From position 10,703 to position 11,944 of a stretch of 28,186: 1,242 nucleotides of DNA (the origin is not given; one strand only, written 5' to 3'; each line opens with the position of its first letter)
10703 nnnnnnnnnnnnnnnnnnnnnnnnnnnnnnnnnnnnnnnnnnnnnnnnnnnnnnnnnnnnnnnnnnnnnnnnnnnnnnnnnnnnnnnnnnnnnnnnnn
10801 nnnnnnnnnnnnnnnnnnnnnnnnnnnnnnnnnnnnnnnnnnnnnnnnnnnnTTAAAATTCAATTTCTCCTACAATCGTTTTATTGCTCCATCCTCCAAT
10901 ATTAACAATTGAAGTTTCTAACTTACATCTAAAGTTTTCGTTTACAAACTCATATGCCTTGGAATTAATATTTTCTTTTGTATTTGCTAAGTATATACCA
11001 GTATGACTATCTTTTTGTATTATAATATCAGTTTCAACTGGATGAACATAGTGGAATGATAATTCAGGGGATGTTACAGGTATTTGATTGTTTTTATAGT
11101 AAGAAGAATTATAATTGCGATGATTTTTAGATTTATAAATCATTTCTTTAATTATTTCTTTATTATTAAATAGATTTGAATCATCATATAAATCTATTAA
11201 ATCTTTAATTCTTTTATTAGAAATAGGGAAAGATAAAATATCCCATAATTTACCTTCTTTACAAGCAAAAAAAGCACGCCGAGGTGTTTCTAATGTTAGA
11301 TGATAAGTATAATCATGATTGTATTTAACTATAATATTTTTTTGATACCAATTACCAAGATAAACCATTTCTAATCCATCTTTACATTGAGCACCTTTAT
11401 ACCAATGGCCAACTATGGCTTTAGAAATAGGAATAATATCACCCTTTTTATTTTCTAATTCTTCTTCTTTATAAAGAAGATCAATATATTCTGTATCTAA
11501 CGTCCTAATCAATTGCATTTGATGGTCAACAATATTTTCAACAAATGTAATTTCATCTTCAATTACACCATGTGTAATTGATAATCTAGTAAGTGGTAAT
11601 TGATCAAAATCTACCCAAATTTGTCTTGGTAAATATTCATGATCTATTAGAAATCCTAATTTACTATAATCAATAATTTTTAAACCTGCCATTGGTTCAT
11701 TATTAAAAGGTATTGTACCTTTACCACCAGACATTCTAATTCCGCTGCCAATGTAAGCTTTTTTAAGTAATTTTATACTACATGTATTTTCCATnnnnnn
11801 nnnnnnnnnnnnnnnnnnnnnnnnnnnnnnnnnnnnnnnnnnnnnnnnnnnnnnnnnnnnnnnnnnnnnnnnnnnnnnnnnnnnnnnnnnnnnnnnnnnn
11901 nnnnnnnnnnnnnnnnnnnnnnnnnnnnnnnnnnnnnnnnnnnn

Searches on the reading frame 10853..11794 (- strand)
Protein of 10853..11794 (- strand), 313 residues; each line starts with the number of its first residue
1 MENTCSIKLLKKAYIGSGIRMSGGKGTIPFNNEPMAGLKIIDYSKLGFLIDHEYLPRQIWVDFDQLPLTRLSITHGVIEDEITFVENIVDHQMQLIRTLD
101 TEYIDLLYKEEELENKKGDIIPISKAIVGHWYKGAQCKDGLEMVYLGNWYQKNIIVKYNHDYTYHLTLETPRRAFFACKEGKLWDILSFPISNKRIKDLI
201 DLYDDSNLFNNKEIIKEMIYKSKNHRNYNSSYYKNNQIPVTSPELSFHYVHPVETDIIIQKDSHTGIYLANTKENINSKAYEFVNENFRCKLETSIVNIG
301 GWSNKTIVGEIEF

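Call 8: search_protein_families(library=pfam, proteins=[window:10853-11794:-], max_evalue=0.1)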
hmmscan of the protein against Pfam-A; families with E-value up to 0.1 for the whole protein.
window:10853-11794:- (313 aa): 1 family
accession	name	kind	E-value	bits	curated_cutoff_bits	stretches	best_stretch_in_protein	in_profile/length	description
PF00018.34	SH3_1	-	0.091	12.8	22.9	0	110-135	11-36/48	SH3 domain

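Call 9: search_protein_families(library=phrogs, proteins=[window:10853-11794:-], max_evalue=0.1)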
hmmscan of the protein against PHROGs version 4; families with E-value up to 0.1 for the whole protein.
window:10853-11794:- (313 aa): 0 families

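Call 22: find_encoding_contigs(protein=window:10853-11794:-, flank=10000, max_places=10)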
Protein window:10853-11794:- (313 aa): 1 contig read that carries it; 1 place shown.
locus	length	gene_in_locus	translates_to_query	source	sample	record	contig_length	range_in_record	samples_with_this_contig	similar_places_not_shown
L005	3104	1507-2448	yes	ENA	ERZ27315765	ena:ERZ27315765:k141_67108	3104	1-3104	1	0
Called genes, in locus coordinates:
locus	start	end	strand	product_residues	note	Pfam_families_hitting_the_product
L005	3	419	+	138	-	?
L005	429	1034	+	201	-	-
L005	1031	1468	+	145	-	-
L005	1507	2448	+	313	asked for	-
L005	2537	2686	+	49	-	-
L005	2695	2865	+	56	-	-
